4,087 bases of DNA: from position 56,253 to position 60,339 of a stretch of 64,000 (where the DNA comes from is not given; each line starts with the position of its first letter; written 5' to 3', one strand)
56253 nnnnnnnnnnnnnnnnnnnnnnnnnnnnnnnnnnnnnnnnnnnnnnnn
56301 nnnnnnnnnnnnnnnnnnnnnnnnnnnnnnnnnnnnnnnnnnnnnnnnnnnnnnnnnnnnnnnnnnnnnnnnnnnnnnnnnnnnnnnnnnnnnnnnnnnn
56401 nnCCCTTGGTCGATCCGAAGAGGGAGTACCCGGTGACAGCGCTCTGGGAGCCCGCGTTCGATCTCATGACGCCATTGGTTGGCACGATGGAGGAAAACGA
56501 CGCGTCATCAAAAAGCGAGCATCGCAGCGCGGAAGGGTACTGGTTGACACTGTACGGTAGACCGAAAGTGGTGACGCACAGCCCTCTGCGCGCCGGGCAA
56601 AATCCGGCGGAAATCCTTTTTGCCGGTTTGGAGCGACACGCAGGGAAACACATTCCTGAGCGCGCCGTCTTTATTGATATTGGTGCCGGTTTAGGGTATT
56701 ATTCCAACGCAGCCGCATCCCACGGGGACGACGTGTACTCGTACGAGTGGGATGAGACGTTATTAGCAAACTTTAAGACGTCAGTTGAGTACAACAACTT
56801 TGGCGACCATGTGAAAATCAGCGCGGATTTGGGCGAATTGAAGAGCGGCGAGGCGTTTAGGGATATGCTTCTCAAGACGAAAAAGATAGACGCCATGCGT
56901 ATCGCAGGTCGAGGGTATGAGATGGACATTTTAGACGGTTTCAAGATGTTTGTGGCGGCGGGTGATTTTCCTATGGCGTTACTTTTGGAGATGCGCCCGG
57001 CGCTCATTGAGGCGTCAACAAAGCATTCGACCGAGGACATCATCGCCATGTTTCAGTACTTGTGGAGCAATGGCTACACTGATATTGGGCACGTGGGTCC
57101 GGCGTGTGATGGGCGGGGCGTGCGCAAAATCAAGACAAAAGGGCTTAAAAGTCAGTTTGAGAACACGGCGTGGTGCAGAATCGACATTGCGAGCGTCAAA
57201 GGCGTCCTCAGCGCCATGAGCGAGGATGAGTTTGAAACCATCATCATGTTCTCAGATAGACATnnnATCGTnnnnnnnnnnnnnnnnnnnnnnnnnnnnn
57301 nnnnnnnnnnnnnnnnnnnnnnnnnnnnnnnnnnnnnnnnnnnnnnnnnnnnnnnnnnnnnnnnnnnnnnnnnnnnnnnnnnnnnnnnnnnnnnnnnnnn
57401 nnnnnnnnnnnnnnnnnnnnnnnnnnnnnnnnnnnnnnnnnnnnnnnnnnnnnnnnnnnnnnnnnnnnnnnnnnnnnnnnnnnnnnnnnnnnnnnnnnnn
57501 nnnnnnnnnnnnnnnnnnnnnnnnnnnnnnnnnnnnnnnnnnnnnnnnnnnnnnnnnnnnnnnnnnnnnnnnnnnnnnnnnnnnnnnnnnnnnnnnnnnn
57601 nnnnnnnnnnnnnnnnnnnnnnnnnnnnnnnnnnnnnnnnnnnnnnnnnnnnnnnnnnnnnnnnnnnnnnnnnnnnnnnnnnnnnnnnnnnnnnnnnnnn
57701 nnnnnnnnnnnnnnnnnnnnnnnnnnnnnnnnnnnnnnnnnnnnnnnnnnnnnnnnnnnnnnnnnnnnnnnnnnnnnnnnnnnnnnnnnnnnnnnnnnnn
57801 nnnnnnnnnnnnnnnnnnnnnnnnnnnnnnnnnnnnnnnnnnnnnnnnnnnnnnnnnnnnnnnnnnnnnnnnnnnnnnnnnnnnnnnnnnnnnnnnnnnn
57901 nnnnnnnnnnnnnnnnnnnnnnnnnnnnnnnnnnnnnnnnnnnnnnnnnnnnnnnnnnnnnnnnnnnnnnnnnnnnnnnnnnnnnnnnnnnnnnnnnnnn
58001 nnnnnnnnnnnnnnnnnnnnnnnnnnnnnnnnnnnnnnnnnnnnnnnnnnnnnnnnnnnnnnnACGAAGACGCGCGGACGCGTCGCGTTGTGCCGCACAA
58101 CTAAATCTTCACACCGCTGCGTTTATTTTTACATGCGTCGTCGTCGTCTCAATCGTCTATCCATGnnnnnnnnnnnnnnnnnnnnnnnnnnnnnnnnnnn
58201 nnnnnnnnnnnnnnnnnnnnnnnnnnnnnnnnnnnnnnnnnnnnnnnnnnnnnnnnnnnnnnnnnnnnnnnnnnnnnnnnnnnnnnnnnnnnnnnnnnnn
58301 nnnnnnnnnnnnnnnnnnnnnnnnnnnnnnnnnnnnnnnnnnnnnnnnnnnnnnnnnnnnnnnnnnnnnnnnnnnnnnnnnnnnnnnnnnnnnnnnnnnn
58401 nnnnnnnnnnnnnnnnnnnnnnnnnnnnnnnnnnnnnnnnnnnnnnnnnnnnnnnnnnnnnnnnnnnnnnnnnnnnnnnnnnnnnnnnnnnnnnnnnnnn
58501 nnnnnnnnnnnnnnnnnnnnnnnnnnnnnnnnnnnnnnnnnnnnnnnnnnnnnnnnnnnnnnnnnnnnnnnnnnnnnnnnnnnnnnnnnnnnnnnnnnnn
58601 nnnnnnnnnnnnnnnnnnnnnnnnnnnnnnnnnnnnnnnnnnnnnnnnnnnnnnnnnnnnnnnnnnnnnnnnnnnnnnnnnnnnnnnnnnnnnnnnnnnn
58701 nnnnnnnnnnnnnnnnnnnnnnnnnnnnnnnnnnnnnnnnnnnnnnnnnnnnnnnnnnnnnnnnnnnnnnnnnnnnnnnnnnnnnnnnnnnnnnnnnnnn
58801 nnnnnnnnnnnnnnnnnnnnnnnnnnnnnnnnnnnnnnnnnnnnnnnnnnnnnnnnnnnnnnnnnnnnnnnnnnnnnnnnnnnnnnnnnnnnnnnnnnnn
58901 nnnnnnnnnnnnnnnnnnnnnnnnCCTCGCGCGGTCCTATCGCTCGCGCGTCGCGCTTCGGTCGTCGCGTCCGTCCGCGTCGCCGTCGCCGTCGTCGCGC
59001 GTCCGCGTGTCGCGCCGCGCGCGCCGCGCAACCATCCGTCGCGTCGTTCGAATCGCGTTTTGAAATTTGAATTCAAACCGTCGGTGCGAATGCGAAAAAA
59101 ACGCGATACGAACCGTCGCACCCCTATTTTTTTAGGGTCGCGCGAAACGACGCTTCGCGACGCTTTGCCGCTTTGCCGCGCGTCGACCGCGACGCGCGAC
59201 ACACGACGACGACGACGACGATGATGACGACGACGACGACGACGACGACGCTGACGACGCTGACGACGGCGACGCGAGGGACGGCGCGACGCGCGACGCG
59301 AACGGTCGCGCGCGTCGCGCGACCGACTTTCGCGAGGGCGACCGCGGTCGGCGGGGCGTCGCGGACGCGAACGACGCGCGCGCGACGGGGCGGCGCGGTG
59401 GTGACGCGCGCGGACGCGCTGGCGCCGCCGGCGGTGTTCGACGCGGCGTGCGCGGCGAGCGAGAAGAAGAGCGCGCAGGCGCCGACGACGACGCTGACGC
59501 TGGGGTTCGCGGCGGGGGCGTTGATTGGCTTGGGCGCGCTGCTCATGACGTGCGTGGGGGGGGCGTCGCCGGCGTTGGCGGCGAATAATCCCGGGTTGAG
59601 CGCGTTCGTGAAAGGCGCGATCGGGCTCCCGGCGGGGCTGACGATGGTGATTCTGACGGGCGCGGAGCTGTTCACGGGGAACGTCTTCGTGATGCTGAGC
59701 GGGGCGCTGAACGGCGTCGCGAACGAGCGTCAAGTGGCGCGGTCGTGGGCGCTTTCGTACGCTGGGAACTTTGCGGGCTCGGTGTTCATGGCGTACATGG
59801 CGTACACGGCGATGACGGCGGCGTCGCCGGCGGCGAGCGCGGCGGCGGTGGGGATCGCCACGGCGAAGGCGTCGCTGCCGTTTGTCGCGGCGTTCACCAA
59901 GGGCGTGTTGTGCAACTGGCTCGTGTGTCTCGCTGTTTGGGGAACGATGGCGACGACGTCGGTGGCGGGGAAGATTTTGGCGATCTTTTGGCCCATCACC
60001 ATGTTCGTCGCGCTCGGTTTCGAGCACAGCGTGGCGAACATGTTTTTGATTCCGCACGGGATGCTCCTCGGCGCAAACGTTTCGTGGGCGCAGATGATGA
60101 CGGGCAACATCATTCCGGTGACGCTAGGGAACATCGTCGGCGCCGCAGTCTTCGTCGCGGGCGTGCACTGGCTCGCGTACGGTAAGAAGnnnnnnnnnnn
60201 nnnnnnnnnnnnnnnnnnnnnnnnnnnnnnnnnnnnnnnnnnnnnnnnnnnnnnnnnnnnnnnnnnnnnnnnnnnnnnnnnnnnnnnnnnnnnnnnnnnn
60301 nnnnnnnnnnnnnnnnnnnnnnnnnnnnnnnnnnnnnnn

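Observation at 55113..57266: Fusion of a GT32 (Och1-like) glycosyltransferase with an FkbM-family methyltransferase domain in one type-II membrane protein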

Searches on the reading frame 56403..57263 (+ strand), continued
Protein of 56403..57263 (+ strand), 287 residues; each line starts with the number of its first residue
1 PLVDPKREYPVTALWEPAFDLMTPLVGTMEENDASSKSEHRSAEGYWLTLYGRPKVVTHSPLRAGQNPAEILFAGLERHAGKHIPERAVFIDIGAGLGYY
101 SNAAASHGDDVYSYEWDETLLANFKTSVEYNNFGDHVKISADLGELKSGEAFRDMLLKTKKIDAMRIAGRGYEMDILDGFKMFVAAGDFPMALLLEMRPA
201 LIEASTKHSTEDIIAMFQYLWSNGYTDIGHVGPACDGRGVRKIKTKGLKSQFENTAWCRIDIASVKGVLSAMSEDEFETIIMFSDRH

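Call 44: search_dna_similar(query=window:56403-57263:+, collection=phages, mode=protein, max_evalue=0.001, max_rows=10)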
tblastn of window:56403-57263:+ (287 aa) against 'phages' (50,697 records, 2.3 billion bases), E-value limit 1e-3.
Records with a match: 11; places in all: 11; records where one place covers at least 80% of the query: 0.
Best place of each record, by identity: <60% 11.
By first word of the organism name: Streptomyces 11.
By host as written in the record: Streptomyces lividans JI 1326 7; Streptomyces griseus ATCC 10137 4.
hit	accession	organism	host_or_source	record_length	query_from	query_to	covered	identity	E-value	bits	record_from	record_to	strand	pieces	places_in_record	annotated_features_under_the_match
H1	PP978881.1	Streptomyces phage Navo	Streptomyces lividans JI 1326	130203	76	133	20%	36.2%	1e-3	46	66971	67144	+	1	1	90: methyltransferase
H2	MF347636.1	Streptomyces phage NootNoot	Streptomyces griseus ATCC 10137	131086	76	133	20%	36.2%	1e-3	46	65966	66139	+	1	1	methyltransferase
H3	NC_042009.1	Streptomyces phage NootNoot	Streptomyces griseus ATCC 10137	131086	76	133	20%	36.2%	1e-3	46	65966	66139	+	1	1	methyltransferase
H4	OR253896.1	Streptomyces phage Persimmon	Streptomyces lividans JI 1326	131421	76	133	20%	36.2%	1e-3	46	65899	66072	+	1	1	91: methyltransferase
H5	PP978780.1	Streptomyces phage WhereRU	Streptomyces lividans JI 1326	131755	76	133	20%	36.2%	1e-3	46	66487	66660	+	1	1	89: methyltransferase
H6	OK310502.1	Streptomyces phage Bartholomune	Streptomyces lividans JI 1326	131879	76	133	20%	36.2%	1e-3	46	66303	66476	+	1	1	91: methyltransferase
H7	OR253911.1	Streptomyces phage PinkiePie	Streptomyces lividans JI 1326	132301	76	133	20%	36.2%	1e-3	46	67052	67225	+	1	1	91: methyltransferase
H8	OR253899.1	Streptomyces phage Liandry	Streptomyces lividans JI 1326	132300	76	133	20%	36.2%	1e-3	46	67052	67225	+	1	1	91: methyltransferase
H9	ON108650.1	Streptomyces phage Squillium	Streptomyces lividans JI 1326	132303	76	133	20%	36.2%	1e-3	46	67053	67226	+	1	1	92: methyltransferase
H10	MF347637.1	Streptomyces phage Paradiddles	Streptomyces griseus ATCC 10137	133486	76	133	20%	36.2%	1e-3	46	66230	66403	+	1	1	methyltransferase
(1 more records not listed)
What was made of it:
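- Tried and rejected: tblastn of the C-domain against phage genomes found only a 58-residue motif I-II match in Streptomyces phage methyltransferases (call 44).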

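Call 47: fold_search(model_id=the predicted structure, library=viral)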
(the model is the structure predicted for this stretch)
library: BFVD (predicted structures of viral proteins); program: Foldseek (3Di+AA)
matches with E <= 10: 1189; with E <= 0.001: 162
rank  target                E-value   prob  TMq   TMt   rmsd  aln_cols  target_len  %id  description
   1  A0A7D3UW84            1.6e-09  1.00  0.59  0.64   6.4       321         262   10  Methyltransferase FkbM [Fadolivirus FV1/VV64]
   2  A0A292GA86            3.1e-07  1.00  0.48  0.55   5.4       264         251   16  (no name in the UniProt tables at hand)
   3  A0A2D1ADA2            9.2e-07  1.00  0.47  0.52   5.4       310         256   13  Methyltransferase [Rhodococcus phage Trina]
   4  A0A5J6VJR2            1.2e-06  1.00  0.54  0.14   5.9       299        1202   13  Capsular polysaccharide synthesis protein [Megaviridae environmental sample]
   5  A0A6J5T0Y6            2.9e-06  1.00  0.44  0.49   7.9       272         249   12  FkbM_fam, methyltransferase, FkbM family [uncultured Caudovirales phage]
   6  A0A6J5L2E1            2.9e-06  1.00  0.39  0.47   7.8       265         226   14  UbiG 2-polyprenyl-3-methyl-5-hydroxy-6-metoxy-1,4-benzoquinol methylase [uncultured Caudovirales phage]
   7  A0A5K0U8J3            2.9e-06  1.00  0.30  0.28  10.1       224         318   14  Class I SAM-dependent methyltransferase [Yasminevirus sp. GU-2018]
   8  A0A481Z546            3.9e-06  1.00  0.42  0.31  15.9       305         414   10  FtsJ-like methyltransferase [Pithovirus LCPAC101]
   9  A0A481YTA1            4.2e-06  1.00  0.49  0.48   8.3       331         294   12  Putative methyltransferase [Marseillevirus LCMAC102]
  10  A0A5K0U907            5.0e-06  1.00  0.48  0.27   7.1       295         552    7  S-adenosylmethionine-dependent methyltransferase [Yasminevirus sp. GU-2018]
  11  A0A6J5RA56            5.4e-06  1.00  0.52  0.56   7.4       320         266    9  FkbM_fam, methyltransferase, FkbM family [uncultured Caudovirales phage]
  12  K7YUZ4                6.0e-06  1.00  0.42  0.32   7.9       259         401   13  Methyltransferase domain-containing protein [Megavirus courdo11]
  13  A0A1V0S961            7.3e-06  1.00  0.38  0.36   7.9       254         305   12  Methyltransferase [Catovirus CTV1]
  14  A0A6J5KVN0            9.3e-06  1.00  0.44  0.33   9.0       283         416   12  Methyltransferase FkbM [uncultured Caudovirales phage]
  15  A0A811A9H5            1.5e-05  1.00  0.38  0.14  15.5       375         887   10  (no name in the UniProt tables at hand)
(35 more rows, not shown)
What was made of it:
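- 56658..57077 (+): Class I SAM methyltransferase core (aa 516-655), FkbM-related. BFVD top hit is 'Methyltransferase FkbM', E 1.6e-9 (call 47).
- On FkbM family (Pfam PF05050 / TIGR01444): BFVD top structural hit is annotated FkbM (call 47).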

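Call 48: find_related_loci(query=A1, collection=viral_contigs, flank=4000)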
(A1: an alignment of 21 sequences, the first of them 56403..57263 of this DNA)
Query A1 (287 aa) in viral_contigs; peptide patterns used: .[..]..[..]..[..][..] (x = any residue, [..] = any of these).
74 stretches matched a pattern, but none encodes a relative of the query by tblastn (E <= 1e-3).
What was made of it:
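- Tried and rejected: A scan of IMG/VR viral contigs with the C-domain profile found no relative (call 48).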

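Call 50: list_cluster_members(proteins=[P0107, P0108, P0113, P0117, P0118, P0124, P0125, P0134, P0140, P0183])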
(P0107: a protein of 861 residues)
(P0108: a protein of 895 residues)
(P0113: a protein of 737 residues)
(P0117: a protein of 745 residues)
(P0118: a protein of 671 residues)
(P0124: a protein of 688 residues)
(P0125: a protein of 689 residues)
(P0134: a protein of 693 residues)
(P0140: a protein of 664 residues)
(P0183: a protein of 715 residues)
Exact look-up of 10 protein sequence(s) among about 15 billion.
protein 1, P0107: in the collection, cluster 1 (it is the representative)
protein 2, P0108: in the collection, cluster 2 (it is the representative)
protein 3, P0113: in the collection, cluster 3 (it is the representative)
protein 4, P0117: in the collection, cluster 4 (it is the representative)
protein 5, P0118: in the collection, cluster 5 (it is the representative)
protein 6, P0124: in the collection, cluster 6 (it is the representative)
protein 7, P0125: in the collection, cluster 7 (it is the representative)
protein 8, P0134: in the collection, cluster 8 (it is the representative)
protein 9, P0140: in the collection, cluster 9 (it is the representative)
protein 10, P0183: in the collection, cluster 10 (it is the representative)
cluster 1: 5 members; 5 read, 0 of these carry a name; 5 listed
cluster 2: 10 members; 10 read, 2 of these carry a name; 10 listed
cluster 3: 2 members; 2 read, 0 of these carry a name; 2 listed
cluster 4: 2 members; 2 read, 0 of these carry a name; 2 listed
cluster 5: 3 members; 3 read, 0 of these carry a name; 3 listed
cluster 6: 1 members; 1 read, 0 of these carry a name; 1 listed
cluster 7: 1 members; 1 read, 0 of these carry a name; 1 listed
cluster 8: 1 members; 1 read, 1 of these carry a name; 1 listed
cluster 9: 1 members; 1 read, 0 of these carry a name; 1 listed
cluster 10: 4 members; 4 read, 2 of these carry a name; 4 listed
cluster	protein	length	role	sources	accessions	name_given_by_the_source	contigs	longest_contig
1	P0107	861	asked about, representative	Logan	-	-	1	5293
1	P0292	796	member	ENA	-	-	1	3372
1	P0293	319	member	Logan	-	-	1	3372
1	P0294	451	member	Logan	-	-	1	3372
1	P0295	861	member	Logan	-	-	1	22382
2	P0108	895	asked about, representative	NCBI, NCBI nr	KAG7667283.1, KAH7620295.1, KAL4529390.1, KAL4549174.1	hypothetical protein Ndes2526B_g04214 [Nannochloris sp. 'desiccata'] | hypothetical protein KSW81_001015 [Chlorella desiccata (nom. nud.)]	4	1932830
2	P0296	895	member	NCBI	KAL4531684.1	hypothetical protein Ndes2437A_g08999 [Nannochloris sp. 'desiccata']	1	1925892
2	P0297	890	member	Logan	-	-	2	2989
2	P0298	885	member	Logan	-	-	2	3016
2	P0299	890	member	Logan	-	-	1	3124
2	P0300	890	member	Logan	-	-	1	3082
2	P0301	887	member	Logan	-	-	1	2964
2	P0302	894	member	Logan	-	-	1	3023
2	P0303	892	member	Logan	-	-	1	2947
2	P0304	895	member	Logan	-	-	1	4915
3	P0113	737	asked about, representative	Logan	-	-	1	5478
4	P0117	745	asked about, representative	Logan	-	-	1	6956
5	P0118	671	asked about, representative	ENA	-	-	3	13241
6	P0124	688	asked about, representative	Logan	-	-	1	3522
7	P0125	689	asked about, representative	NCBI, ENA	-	-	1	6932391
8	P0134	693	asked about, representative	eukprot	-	TRINITY_DN12208_c0_g2_i1.p1 TRINITY_DN12208_c0_g2~~TRINITY_DN12208_c0_g2_i1.p1 ORF ...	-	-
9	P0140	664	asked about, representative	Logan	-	-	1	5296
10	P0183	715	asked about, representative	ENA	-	-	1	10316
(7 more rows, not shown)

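Call 59: find_homologous_proteins(query=A1, max_evalue=0.00001)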
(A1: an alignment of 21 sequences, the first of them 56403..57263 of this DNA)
Query A1 (21 sequences) (287 aa, profile of the alignment): 4 proteins with E <= 0.00001 among 8000 candidates.
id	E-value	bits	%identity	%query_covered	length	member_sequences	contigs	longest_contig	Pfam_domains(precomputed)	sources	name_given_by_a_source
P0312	2.5e-67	245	22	65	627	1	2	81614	PF04488.22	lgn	-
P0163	1.2e-45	174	56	51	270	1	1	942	-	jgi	jgi:hypothetical protein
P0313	1.2e-8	53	69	6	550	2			PF13847.13,PF13489.13,PF02353.27,PF05175.21,PF13649.13,PF05050.20,PF08241.19,PF08242.19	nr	nr:class I SAM-dependent methyltransferase [Thiorhodococcus minor]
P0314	1.9e-7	49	39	14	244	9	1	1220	PF05050.20,PF02475.24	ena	-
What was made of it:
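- Tried and rejected: A second word-indexed homologue search with the C-domain alignment returned only 4 hits, probably because the generic DIGAG words saturate the candidate list (call 59).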

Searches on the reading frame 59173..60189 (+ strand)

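Call 65: search_protein_families(library=pfam, proteins=[window:59173-60189:+], max_evalue=0.001)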
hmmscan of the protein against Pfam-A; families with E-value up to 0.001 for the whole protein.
window:59173-60189:+ (339 aa): 1 family
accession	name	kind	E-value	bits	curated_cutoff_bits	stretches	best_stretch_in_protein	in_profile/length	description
PF01226.23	Form_Nir_trans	-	3e-72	243.3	34.6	1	88-334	2-240/240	Formate/nitrite transporter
